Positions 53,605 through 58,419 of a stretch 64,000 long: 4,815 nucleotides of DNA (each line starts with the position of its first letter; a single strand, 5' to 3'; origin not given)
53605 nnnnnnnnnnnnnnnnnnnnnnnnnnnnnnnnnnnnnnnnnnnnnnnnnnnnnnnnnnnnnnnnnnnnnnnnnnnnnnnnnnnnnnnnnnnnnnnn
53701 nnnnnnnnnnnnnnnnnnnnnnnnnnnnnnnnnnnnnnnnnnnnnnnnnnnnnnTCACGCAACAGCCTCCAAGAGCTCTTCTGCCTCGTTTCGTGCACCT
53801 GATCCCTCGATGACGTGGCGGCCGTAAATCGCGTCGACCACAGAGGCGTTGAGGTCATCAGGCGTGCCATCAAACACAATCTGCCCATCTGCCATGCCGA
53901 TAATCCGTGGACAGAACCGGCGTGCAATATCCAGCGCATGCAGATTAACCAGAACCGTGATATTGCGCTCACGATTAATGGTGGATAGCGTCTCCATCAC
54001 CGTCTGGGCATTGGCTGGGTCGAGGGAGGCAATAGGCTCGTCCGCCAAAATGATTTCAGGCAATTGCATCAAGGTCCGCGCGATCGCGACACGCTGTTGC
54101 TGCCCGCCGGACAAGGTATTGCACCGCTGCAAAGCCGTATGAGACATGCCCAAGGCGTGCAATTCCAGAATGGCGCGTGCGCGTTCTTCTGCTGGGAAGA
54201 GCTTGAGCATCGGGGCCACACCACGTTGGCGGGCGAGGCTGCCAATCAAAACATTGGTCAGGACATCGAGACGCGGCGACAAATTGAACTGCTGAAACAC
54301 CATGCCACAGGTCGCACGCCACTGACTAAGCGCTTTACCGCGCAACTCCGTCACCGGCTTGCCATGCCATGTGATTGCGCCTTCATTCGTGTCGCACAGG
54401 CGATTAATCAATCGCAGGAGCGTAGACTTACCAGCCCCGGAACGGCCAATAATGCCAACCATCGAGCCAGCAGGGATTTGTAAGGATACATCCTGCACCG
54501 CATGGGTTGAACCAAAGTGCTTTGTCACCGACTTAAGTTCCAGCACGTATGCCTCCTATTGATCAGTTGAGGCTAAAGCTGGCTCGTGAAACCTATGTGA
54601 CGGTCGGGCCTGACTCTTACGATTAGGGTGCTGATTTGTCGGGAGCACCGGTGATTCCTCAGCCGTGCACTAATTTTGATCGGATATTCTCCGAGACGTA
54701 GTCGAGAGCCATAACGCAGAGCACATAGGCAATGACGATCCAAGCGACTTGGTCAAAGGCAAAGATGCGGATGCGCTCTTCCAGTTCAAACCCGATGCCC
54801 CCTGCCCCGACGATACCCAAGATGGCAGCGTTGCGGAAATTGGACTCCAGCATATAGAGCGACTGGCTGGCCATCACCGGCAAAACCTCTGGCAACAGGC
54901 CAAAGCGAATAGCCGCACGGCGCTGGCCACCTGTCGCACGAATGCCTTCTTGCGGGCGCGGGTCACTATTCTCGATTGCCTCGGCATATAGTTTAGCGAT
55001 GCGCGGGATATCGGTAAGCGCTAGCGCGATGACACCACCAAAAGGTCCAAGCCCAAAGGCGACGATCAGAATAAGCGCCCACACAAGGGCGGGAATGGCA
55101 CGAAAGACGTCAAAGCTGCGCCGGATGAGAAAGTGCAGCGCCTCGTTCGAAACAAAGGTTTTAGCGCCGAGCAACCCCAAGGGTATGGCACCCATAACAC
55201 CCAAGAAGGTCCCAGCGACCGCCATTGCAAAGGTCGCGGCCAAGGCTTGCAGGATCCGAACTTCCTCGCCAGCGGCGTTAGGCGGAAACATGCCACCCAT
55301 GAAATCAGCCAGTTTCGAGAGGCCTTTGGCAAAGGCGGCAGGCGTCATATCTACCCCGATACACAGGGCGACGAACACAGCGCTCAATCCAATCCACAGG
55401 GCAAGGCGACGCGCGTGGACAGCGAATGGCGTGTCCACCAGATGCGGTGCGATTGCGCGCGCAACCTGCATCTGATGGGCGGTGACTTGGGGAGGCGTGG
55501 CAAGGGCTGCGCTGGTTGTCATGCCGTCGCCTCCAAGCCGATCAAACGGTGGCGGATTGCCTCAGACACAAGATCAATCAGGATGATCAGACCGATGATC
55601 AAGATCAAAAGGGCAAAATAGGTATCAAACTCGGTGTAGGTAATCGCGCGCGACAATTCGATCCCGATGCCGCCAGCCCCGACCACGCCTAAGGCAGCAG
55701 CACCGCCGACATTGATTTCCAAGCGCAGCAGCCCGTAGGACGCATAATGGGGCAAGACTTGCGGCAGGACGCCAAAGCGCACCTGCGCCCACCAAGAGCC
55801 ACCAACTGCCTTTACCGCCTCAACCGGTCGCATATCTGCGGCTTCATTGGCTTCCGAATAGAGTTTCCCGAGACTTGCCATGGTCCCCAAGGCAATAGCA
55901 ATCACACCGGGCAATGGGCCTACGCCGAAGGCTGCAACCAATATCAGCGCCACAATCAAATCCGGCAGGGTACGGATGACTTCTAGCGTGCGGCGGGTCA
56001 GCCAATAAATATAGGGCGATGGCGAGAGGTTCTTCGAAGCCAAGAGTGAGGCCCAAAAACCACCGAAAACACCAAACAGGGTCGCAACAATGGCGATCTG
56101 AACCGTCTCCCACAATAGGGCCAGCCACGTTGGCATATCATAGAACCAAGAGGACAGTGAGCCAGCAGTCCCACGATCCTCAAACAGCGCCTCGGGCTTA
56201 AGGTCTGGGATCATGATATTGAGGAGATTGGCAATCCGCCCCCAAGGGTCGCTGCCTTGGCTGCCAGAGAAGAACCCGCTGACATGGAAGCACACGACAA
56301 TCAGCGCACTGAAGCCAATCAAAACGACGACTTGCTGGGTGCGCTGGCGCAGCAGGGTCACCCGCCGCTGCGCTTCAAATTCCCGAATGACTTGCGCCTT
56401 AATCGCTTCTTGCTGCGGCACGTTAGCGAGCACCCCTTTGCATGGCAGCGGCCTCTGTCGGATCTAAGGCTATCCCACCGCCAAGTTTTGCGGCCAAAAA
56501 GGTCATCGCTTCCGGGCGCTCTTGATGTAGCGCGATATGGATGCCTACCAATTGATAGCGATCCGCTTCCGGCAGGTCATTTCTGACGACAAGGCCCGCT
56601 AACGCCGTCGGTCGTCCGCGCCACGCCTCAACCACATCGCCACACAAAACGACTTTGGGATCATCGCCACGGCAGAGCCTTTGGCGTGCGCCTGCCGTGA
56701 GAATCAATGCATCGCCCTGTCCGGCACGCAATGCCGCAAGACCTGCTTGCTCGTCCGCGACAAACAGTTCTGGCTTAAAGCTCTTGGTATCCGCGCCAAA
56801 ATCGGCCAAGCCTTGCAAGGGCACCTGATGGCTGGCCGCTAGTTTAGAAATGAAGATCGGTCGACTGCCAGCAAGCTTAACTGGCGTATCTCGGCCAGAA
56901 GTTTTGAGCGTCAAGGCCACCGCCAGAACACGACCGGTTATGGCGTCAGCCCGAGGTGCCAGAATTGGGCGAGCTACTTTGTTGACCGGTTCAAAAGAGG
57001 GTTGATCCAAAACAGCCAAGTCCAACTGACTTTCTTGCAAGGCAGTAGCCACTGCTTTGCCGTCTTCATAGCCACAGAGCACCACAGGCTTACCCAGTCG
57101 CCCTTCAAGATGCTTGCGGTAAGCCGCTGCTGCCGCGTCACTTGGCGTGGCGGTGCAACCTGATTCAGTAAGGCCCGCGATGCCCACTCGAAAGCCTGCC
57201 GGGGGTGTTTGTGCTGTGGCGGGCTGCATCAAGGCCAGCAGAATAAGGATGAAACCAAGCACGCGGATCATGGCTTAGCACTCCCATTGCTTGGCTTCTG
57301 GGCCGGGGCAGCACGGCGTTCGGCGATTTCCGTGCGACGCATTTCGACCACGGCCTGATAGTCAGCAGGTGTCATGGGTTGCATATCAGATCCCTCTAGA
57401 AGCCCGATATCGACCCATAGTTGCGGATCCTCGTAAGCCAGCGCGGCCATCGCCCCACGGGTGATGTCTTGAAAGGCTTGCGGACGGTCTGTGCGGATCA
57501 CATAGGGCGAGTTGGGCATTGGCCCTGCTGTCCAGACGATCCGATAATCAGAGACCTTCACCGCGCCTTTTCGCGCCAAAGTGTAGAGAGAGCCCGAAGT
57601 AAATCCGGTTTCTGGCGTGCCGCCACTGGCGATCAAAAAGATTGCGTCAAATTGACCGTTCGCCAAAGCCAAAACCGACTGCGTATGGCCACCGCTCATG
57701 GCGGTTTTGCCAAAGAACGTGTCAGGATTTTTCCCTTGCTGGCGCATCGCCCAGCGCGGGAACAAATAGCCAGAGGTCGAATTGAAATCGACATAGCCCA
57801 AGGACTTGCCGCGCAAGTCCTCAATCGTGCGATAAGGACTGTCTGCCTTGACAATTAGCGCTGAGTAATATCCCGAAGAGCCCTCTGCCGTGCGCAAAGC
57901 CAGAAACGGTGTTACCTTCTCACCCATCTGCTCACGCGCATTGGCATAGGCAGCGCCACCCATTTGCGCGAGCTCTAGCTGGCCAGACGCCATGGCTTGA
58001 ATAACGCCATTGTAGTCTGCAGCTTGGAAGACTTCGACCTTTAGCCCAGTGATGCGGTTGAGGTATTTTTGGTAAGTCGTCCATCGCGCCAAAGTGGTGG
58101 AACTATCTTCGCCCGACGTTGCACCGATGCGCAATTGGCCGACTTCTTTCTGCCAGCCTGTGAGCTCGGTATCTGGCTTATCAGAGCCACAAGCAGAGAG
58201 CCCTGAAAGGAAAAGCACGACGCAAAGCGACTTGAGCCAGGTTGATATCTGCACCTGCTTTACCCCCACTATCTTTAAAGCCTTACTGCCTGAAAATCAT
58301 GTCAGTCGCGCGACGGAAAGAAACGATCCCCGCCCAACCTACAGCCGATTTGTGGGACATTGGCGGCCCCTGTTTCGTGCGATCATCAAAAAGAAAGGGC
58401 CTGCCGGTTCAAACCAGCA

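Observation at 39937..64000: Candidate new system: expanded, PhnP/PhnO-less C-P lyase locus with outer-membrane uptake and several unexplained enzymes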

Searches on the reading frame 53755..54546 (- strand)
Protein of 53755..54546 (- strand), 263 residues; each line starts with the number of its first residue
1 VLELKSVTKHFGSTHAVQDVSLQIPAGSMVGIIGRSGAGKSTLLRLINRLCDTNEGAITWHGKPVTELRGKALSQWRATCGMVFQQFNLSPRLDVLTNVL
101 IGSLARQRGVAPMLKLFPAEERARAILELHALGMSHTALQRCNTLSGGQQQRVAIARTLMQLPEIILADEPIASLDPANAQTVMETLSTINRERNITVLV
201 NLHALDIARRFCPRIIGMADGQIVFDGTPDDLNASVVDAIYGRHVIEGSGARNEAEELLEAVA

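Call 4: search_protein_families(library=pfam, proteins=[window:53755-54546:-])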
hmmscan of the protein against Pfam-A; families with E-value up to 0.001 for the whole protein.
window:53755-54546:- (263 aa): 2 families
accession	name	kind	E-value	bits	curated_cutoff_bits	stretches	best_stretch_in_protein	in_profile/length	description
PF00005.33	ABC_tran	-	1e-35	123.7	25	1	18-173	2-137/137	ABC transporter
PF13304.12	AAA_21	-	2.4e-05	25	27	0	30-53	2-25/304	AAA domain, putative AbiEii toxin, Type IV TA system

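Call 6: search_protein_families(library=ncbifam, proteins=[window:53755-54546:-])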
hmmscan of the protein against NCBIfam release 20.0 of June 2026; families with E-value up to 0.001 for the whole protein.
window:53755-54546:- (263 aa): 189 families (the best 25 are shown)
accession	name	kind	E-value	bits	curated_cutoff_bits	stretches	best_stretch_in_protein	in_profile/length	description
TIGR02315.1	ABC_phnC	equivalog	4e-93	311.3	266.1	1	1-242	1-243/243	phosphonate ABC transporter ATP-binding protein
NF007438.0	PRK09984.1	equivalog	3.5e-62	210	365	1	4-241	7-249/262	phosphonate ABC transporter ATP-binding protein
NF007027.0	PRK09493.1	equivalog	2.1e-49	168.1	379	1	1-232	1-223/240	glutamine ABC transporter ATP-binding protein GlnQ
TIGR02673.1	FtsE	equivalog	5.8e-47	160.1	264.85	1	1-222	1-214/214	cell division ATP-binding protein FtsE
TIGR02314.1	ABC_MetN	equivalog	5.2e-45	153.9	499.7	1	1-232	1-228/343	methionine ABC transporter ATP-binding protein MetN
TIGR00972.1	3a0107s01c2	equivalog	3.4e-44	151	343.2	1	2-232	2-230/248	phosphate ABC transporter ATP-binding protein PstB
TIGR03005.1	ectoine_ehuA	equivalog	9.9e-44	149.4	345.4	1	3-232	2-234/252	ectoine/hydroxyectoine ABC transporter ATP-binding protein EhuA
NF010068.0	PRK13548.1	equivalog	1.9e-43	148.4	261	1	1-245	5-244/261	heme ABC transporter ATP-binding protein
TIGR01186.1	proV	subfamily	5.1e-43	147.6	326.6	1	10-233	2-218/363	betaine/proline/choline family ABC transporter ATP-binding protein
NF008338.0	PRK11124.1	equivalog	6.8e-43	146.9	369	1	2-232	3-228/242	arginine ABC transporter ATP-binding protein ArtP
TIGR03608.1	L_ocin_972_ABC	subfamily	2.5e-42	144.7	254.85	1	4-215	1-203/206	putative bacteriocin export ABC transporter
TIGR03265.1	PhnT2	equivalog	3.1e-42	145.1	457.7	1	2-232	5-222/353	putative 2-aminoethylphosphonate ABC transporter ATP-binding protein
TIGR04521.1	ECF_ATPase_2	equivalog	1.3e-41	142.5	330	1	13-232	17-232/279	energy-coupling factor transporter ATPase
TIGR02982.1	heterocyst_DevA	subfamily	1.7e-41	142.3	295.8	1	4-223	4-219/220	ABC exporter ATP-binding subunit, DevA family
TIGR02211.1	LolD_lipo_ex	equivalog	3.9e-41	141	307.75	1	13-223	17-219/221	lipoprotein-releasing ABC transporter ATP-binding protein LolD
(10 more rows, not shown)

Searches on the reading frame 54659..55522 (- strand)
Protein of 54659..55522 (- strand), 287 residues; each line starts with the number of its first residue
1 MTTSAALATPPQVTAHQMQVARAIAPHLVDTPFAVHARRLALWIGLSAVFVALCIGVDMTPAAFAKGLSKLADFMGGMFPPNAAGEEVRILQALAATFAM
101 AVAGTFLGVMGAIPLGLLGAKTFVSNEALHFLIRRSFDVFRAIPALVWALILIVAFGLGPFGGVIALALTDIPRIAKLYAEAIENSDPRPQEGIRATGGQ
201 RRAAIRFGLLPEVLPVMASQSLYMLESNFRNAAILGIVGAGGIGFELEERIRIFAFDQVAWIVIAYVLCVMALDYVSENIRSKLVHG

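Call 4: search_protein_families(library=pfam, proteins=[window:54659-55522:-])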
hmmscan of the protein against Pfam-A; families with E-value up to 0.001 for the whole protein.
window:54659-55522:- (287 aa): 1 family
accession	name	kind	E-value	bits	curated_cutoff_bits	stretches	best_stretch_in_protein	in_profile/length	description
PF00528.27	BPD_transp_1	-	2.1e-19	70.4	26.4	1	112-277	1-171/184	Binding-protein-dependent transport system inner membrane component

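Call 6: search_protein_families(library=ncbifam, proteins=[window:54659-55522:-])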
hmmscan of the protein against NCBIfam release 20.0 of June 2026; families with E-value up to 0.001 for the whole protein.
window:54659-55522:- (287 aa): 9 families
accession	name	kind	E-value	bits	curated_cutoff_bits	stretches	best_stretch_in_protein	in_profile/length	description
TIGR01097.1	PhnE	equivalog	3.1e-75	252.9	216.7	1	38-284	6-251/252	phosphonate ABC transporter, permease protein PhnE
TIGR03416.1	ABC_choXWV_perm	equivalog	7.7e-08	32.1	363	1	94-252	88-242/267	choline ABC transporter permease subunit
NF008049.0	PRK10782.1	subfamily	2.3e-07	30.8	212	1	91-245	10-174/217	methionine ABC transporter permease MetI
NF007376.0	PRK09881.1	equivalog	1e-06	28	434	1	102-241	98-238/298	D,D-dipeptide ABC transporter permease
NF011691.0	PRK15111.1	equivalog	0.00028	20.6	379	1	89-239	90-238/296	putrescine export ABC transporter permease SapC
NF008196.0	PRK10952.1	equivalog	0.00033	19.6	439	1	96-244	148-292/356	glycine betaine/L-proline ABC transporter permease ProW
NF045474.1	Opp2C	equivalog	0.00035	20.2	300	1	89-215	34-158/236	nickel transporter permease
NF040733.1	ABC_perm_U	equivalog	0.00042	19.9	295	1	87-221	51-181/251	ABC transporter permease subunit SaoP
NF008160.0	PRK10913.1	equivalog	0.00045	19.8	483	1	109-277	114-287/300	dipeptide ABC transporter permease DppC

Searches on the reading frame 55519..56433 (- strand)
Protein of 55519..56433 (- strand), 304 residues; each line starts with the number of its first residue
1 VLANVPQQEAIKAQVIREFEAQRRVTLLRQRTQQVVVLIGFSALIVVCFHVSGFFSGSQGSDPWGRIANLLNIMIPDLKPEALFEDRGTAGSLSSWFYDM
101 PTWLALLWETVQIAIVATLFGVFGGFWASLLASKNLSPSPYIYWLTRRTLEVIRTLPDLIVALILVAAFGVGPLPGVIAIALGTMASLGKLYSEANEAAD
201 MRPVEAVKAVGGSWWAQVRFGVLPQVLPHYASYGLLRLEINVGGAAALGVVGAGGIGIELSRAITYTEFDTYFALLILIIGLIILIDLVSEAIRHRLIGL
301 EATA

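Call 4: search_protein_families(library=pfam, proteins=[window:55519-56433:-])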
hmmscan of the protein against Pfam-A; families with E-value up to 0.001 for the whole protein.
window:55519-56433:- (304 aa): 1 family
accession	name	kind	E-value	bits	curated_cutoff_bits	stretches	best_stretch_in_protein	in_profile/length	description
PF00528.27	BPD_transp_1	-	6.9e-21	75.2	26.4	1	127-297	4-182/184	Binding-protein-dependent transport system inner membrane component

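Call 6: search_protein_families(library=ncbifam, proteins=[window:55519-56433:-])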
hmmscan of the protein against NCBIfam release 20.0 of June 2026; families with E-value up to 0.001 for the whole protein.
window:55519-56433:- (304 aa): 7 families
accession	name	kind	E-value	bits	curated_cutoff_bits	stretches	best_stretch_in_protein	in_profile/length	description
TIGR01097.1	PhnE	equivalog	3.7e-72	242.8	216.7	1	30-297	3-251/252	phosphonate ABC transporter, permease protein PhnE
TIGR03416.1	ABC_choXWV_perm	equivalog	1.2e-07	31.5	363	1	109-287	90-264/267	choline ABC transporter permease subunit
NF008049.0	PRK10782.1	subfamily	0.0002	21.1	212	1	107-294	13-211/217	methionine ABC transporter permease MetI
NF045474.1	Opp2C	equivalog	0.0004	20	300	1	140-296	69-234/236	nickel transporter permease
NF011662.0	PRK15082.1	equivalog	0.00052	19.5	484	1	112-254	101-245/303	glutathione ABC transporter permease GsiD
NF007376.0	PRK09881.1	equivalog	0.00053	19.1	434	1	146-254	129-238/298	D,D-dipeptide ABC transporter permease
TIGR01726.1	HEQRo_perm_3TM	subfamily_domain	0.0009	19.7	42.2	0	105-165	7-64/99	ABC transporter permease subunit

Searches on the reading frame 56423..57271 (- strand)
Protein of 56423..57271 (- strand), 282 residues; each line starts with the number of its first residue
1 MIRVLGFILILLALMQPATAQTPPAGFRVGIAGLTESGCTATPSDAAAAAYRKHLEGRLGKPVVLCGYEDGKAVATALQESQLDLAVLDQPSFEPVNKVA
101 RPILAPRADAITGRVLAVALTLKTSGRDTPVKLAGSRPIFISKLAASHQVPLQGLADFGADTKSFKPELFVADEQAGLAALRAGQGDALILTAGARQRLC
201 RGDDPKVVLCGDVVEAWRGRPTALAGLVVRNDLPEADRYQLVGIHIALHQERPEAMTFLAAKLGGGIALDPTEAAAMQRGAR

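Call 4: search_protein_families(library=pfam, proteins=[window:56423-57271:-])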
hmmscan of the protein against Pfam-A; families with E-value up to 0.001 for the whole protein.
window:56423-57271:- (282 aa): 1 family
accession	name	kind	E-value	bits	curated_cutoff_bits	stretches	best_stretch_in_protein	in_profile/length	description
PF12974.12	Phosphonate-bd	-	2.3e-13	50.5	27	1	47-255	15-222/242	ABC transporter, phosphonate, periplasmic substrate-binding protein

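Call 6: search_protein_families(library=ncbifam, proteins=[window:56423-57271:-])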
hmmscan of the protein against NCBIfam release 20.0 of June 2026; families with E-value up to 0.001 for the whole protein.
window:56423-57271:- (282 aa): 1 family
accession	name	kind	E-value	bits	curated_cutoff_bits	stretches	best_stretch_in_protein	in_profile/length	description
TIGR01098.1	3A0109s03R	subfamily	3.1e-05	23.6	112.05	1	24-241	30-246/253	phosphate/phosphite/phosphonate ABC transporter substrate-binding protein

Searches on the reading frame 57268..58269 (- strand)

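Call 6: search_protein_families(library=ncbifam, proteins=[window:57268-58269:-])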
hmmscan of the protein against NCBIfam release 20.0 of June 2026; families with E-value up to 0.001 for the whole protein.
window:57268-58269:- (333 aa): 8 families
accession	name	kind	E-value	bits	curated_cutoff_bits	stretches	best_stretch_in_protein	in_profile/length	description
TIGR03431.1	PhnD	equivalog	1.4e-63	215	261.1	1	40-313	26-285/288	phosphonate ABC transporter substrate-binding protein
TIGR01098.1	3A0109s03R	subfamily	5.7e-57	193.1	112.05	1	14-269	4-245/253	phosphate/phosphite/phosphonate ABC transporter substrate-binding protein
TIGR04553.1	ABC_peri_selen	hypoth_equivalog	2.4e-25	89.4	250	1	46-310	2-258/266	putative selenate ABC transporter substrate-binding protein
TIGR02122.1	TRAP_TAXI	subfamily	9.3e-11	41.1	84.35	1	17-220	10-202/320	TAXI family TRAP transporter solute-binding subunit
TIGR01728.1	SsuA_fam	subfamily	3.5e-08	33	163.5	1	47-211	2-155/290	aliphatic sulfonate ABC transporter substrate-binding protein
NF040750.1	tetrathio_HK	equivalog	3.5e-05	22.5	750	1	56-185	17-148/555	tetrathionate respiration histidine kinase TtrS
NF040735.1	SBP_SaoX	equivalog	7.2e-05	22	300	1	74-210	30-153/330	ABC transporter substrate-binding subunit SaoX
TIGR01729.1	taurine_ABC_bnd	equivalog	0.00066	19.2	304.25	1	87-169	38-114/300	taurine ABC transporter substrate-binding protein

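Call 76: search_protein_families(library=pfam, proteins=[window:57268-58269:-])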
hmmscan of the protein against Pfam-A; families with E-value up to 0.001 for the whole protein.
window:57268-58269:- (333 aa): 2 families
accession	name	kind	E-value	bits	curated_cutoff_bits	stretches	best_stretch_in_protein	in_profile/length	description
PF12974.12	Phosphonate-bd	-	1.4e-50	172.3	27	1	48-288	1-229/242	ABC transporter, phosphonate, periplasmic substrate-binding protein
PF09084.16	NMT1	-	4.9e-09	36.8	20.5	1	74-214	19-148/216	NMT1/THI5 like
